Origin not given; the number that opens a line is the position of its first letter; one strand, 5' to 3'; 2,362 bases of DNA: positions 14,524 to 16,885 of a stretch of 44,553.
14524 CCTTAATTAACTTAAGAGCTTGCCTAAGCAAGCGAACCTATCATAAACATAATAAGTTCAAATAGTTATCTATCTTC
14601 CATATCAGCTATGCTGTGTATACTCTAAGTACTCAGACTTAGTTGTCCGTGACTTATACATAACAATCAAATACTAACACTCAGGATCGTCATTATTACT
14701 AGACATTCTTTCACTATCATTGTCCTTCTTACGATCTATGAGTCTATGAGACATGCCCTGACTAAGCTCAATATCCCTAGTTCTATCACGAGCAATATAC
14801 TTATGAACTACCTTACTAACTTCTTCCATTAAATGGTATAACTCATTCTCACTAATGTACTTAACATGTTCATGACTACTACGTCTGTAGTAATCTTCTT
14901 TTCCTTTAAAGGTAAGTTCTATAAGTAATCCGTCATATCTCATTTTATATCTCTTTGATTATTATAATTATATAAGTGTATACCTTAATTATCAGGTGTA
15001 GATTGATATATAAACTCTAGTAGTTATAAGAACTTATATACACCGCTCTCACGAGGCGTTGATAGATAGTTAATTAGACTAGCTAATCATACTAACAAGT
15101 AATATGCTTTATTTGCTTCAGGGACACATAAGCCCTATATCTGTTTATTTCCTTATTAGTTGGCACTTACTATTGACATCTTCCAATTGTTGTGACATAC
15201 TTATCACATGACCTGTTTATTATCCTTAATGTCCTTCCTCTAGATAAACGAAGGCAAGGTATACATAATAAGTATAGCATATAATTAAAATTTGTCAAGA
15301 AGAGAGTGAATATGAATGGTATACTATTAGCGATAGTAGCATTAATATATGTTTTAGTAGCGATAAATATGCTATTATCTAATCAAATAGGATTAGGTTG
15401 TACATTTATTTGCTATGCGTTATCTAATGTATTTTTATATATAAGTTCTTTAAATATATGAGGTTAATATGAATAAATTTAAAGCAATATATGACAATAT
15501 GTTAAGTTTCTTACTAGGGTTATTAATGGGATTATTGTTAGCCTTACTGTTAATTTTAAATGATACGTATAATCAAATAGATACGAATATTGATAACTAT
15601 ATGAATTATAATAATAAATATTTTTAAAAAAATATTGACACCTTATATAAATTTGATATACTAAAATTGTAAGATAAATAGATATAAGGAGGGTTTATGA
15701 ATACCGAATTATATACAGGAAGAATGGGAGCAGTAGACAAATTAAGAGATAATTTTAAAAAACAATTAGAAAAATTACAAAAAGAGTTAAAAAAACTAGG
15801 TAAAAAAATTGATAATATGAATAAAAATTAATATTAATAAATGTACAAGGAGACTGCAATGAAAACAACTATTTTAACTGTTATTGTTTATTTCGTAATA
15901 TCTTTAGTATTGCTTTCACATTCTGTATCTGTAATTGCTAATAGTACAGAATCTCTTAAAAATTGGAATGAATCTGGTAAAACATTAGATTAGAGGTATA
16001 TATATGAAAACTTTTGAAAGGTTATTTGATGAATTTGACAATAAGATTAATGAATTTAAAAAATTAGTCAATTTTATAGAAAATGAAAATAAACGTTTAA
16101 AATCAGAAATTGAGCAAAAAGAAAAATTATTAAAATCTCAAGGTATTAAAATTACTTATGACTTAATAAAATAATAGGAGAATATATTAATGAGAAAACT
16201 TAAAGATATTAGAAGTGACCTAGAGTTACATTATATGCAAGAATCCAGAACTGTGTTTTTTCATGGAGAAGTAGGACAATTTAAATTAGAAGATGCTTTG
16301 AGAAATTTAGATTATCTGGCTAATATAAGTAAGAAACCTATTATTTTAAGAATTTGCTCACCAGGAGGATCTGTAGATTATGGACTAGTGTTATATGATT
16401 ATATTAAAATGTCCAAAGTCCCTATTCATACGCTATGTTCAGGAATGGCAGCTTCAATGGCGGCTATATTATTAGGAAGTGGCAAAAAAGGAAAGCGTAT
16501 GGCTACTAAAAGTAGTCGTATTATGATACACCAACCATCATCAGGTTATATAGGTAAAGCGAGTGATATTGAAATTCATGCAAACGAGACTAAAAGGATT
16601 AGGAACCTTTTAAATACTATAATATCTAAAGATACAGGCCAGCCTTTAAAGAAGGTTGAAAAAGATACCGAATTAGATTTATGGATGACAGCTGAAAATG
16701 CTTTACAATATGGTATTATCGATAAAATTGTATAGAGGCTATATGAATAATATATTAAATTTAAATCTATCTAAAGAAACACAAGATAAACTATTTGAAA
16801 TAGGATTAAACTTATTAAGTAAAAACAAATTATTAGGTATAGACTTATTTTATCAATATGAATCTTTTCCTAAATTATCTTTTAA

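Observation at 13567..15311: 1.7-kb ORF-poor, compositionally distinct island between the two arms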

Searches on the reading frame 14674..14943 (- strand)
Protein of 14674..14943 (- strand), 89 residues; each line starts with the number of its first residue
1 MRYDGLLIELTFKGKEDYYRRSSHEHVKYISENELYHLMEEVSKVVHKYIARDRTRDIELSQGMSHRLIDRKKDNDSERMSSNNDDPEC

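Call 6: search_protein_families(library=pfam, proteins=[window:14674-14943:-], max_evalue=1)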
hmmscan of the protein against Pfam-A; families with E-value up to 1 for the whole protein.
window:14674-14943:- (89 aa): 2 families
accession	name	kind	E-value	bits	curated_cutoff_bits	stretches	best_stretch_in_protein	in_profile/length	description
PF07891.17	DUF1666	-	0.037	14.1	25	1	15-80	91-156/246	Protein of unknown function (DUF1666)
PF06185.18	YecM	-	0.045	13.9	25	1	7-61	87-141/180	YecM protein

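Call 7: search_protein_families(library=phrogs, proteins=[window:14674-14943:-], max_evalue=1)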
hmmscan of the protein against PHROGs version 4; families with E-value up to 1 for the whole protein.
window:14674-14943:- (89 aa): 0 families

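Call 14: find_encoding_contigs(protein=window:14674-14943:-, flank=10000, max_places=10)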
Protein window:14674-14943:- (89 aa): 6 contigs read that carry it; 5 places shown.
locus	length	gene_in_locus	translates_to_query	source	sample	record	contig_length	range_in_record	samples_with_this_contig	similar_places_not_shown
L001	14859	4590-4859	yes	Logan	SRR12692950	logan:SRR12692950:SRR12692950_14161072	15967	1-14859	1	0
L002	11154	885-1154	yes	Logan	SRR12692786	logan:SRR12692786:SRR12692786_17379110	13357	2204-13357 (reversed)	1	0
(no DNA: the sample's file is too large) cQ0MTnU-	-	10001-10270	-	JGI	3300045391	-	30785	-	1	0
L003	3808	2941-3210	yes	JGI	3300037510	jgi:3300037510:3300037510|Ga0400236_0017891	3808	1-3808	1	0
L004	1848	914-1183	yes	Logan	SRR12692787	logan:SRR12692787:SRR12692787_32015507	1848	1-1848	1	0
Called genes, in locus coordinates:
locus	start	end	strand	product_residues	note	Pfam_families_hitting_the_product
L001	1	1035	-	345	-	?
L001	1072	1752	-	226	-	PF01751:Toprim (weak)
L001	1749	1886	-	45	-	-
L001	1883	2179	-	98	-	-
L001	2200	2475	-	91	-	-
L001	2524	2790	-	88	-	-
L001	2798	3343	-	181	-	PF00574:CLP_protease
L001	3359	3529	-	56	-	-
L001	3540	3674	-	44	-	-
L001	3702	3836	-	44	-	-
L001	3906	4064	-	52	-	-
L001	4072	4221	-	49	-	-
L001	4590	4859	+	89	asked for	-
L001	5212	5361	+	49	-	-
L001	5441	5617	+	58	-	-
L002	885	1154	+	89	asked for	-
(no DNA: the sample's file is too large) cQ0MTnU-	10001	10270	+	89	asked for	-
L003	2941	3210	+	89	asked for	-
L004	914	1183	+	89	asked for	-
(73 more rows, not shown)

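Call 17: find_related_loci(query=window:14674-14943:-, collection=viral_contigs, flank=10000)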
Query window:14674-14943:- (89 aa) in viral_contigs; peptide patterns used: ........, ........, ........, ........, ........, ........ (x = any residue, [..] = any of these).
7 stretches matched a pattern, but none encodes a relative of the query by tblastn (E <= 1e-3).

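Call 33: find_homologous_proteins(query=window:14674-14943:-, max_evalue=0.01)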
Query window:14674-14943:- (89 aa): 1 proteins with E <= 0.01 among 1 candidates.
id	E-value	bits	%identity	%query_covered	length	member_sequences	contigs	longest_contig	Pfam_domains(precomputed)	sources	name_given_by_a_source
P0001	1.9e-51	189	100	100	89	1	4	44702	-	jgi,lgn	jgi:hypothetical protein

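Call 60: predict_structure(protein=window:14674-14943:-)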
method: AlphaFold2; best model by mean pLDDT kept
length: 89 residues; sequences in the alignment: 1
mean_pLDDT: 54.0   pTM: 0.26
mean pLDDT of the five models: 54.0, 48.7, 48.1, 47.5, 46.5
residues with pLDDT >= 90: 0; 70-90: 16; 50-70: 30; < 50: 43
segments of 3 or more residues with pLDDT < 50: 1-5, 7-22, 24-27, 56-72
pLDDT, mean of each block of 10 residues (from residue 1): 42 44 53 76 70 45 42 56 58
secondary structure, 60 per line:
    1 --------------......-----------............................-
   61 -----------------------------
elements in order: H15-20 H32-59
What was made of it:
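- Tried and rejected: I did not run a fold search on it (call 60).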

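Call 66: find_homologous_proteins(query=A6, max_evalue=0.1)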
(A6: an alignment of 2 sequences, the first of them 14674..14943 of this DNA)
Query A6 (2 sequences) (89 aa, profile of the alignment): 2 proteins with E <= 0.1 among 4 candidates.
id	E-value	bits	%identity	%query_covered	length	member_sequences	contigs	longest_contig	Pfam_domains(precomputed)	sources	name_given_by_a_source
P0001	2.1e-48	180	100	100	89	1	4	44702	-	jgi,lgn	jgi:hypothetical protein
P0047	3.3e-43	164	56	87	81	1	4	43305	-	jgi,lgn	jgi:hypothetical protein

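Call 67: find_encoding_contigs(protein=P0047, flank=6000, max_places=8)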
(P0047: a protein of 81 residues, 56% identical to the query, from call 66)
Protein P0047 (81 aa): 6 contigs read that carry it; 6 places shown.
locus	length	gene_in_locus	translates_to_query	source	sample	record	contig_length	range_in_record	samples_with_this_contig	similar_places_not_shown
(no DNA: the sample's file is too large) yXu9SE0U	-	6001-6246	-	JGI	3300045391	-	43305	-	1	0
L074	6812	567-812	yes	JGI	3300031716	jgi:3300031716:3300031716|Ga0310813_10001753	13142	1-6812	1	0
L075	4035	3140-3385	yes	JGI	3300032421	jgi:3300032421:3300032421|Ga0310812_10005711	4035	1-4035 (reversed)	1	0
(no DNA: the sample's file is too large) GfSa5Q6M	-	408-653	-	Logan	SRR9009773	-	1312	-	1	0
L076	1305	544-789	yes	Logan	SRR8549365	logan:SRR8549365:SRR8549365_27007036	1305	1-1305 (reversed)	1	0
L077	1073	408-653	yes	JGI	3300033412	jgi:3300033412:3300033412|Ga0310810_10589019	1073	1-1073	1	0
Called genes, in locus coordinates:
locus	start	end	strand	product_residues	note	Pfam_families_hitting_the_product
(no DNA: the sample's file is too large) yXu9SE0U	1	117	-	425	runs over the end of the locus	PF00476:DNA_pol_A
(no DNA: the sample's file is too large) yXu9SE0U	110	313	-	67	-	-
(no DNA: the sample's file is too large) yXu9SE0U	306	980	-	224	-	-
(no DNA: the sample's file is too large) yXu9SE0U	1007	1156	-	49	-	-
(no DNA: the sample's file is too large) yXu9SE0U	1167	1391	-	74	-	-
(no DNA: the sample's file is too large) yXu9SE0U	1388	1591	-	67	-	-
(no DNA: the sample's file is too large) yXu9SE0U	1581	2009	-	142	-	-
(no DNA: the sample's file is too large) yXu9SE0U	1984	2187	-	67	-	-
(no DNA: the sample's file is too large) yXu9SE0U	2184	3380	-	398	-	PF13481:AAA_25, PF03796:DnaB_C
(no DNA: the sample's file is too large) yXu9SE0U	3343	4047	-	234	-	PF01751:Toprim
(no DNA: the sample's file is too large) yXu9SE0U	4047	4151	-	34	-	-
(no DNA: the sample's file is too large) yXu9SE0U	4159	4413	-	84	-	-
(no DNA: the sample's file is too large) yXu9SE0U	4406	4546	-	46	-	-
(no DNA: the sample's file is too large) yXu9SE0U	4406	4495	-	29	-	-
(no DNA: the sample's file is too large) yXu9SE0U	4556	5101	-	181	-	PF00574:CLP_protease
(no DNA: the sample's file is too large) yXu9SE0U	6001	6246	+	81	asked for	-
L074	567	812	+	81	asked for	-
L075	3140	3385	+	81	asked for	-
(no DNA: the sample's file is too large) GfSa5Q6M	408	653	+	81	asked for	-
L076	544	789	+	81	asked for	-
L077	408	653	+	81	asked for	-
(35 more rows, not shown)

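Call 81: search_protein_families(library=padloc, proteins=[window:14674-14943:-], max_evalue=1)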
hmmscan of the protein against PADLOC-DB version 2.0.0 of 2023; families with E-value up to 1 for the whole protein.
window:14674-14943:- (89 aa): 0 families

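Call 82: search_solved_structures(query=window:14674-14943:-, max_evalue=10)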
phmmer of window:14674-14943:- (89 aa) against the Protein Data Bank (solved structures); distinct sequences matched with E-value up to 10: 0.
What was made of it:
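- On Known defence or anti-defence proteins: There was no PDB sequence hit for ORF89 (call 82).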

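Call 90: search_protein_representatives(alignment_id=A8)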
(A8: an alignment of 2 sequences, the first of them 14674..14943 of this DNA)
Query: 2 sequences, 91 profile positions. Proteins with E-value up to 0.001 (for the whole library): 4; up to 1e-10: 3; up to 1e-30: 1. The best 4 are listed.
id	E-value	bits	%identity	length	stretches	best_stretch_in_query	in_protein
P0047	1.1e-43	163.5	-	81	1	1-80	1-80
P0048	6.4e-12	61.6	-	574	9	28-57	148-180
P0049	6.2e-11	58.5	-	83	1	4-80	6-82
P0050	7.0e-10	55.1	-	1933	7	17-54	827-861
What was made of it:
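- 14674..14943 (-): ORF89, an 89-aa charged protein of unknown function. Only these lineages appear among 5.8 billion and 1.8 billion proteins (calls 33, 66, 90).
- The proteins are orphans (calls 33, 66, 90).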

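Call 92: find_encoding_contigs(protein=P0049, flank=8000, max_places=4)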
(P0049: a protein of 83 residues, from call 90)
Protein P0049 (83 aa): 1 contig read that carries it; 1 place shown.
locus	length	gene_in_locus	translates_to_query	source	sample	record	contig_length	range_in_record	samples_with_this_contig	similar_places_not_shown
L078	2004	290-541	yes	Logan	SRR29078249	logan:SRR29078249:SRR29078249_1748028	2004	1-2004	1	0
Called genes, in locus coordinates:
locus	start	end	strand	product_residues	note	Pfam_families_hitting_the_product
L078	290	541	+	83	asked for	-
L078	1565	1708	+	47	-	-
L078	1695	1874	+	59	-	PF09723:Zn_ribbon_8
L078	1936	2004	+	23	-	?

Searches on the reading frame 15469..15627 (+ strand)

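Call 6: search_protein_families(library=pfam, proteins=[window:15469-15627:+], max_evalue=1)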
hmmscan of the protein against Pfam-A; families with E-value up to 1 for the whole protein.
window:15469-15627:+ (52 aa): 2 families
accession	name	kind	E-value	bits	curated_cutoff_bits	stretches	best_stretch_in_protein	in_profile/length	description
PF07301.16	DUF1453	-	0.052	14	24.6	1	9-45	52-86/145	CcdC protein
PF00737.25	PsbH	-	0.081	13.1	24.6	1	15-36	27-48/52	Photosystem II 10 kDa phosphoprotein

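Call 7: search_protein_families(library=phrogs, proteins=[window:15469-15627:+], max_evalue=1)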
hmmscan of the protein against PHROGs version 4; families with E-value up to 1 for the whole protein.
window:15469-15627:+ (52 aa): 1 family
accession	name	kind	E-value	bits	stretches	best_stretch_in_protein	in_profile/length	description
phrog_21871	-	unknown function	0.37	12.2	1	12-31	4-23/56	-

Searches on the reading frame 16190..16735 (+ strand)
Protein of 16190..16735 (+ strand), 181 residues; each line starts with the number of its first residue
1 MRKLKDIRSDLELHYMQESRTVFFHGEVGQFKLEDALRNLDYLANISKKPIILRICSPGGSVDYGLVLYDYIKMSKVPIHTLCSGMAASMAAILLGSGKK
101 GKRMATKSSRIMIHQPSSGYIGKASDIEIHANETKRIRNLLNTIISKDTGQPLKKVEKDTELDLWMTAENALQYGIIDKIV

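Call 6: search_protein_families(library=pfam, proteins=[window:16190-16735:+], max_evalue=1)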
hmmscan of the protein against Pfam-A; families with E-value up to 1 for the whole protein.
window:16190-16735:+ (181 aa): 2 families
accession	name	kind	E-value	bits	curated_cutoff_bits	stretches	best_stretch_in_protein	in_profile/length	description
PF00574.28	CLP_protease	-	1.1e-55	188.8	20.2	1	14-181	11-179/182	Clp protease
PF25145.1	NfeD1b_N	-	0.022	14.8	40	1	48-93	31-76/189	NfeD1b, N-terminal domain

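Call 7: search_protein_families(library=phrogs, proteins=[window:16190-16735:+], max_evalue=1)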
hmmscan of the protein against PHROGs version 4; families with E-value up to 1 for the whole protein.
window:16190-16735:+ (181 aa): 12 families
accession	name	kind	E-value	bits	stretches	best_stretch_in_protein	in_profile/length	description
phrog_94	-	head and packaging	9.5e-40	138.7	1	16-181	77-250/622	head maturation protease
phrog_133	-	head and packaging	1.6e-26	94.1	1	19-180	19-178/668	head maturation protease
phrog_2976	-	head and packaging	2.8e-25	90.9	1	17-180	18-181/394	head maturation protease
phrog_1684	-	head and packaging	1.7e-17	64.8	1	43-179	67-201/284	head maturation protease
phrog_1827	-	other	2.4e-11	44.3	1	39-137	42-139/202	ATP-dependent protease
phrog_53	-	head and packaging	5.3e-11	43.4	1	40-181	108-279/583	head maturation protease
phrog_3348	-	unknown function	6e-11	43.2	1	22-180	40-197/386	-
phrog_23753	-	head and packaging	1.1e-05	26.3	1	47-180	40-171/298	head maturation protease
phrog_26024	-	other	9.1e-05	22.9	1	13-141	32-148/202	protease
phrog_33547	-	unknown function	9.7e-05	22.5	1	47-137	28-115/357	-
phrog_5410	-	other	0.00067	19.9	1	51-136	58-141/323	ATP-dependent protease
phrog_13984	-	unknown function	0.00078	20.6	1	39-99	53-111/123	-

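Call 19: find_related_loci(query=window:16190-16735:+, collection=viral_contigs, flank=10000)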
Query window:16190-16735:+ (181 aa) in viral_contigs; peptide patterns used: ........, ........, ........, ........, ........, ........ (x = any residue, [..] = any of these).
20 stretches matched a pattern; 4 encode a relative of the query (tblastn E <= 1e-3); 4 distinct loci.
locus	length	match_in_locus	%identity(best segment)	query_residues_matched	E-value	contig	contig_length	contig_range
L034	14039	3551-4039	45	20-181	4e-42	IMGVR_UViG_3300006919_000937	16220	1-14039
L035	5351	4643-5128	46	20-181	4e-40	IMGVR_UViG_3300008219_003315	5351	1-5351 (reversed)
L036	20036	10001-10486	43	20-181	3e-38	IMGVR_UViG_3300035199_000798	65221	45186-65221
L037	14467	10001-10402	48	48-181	1e-37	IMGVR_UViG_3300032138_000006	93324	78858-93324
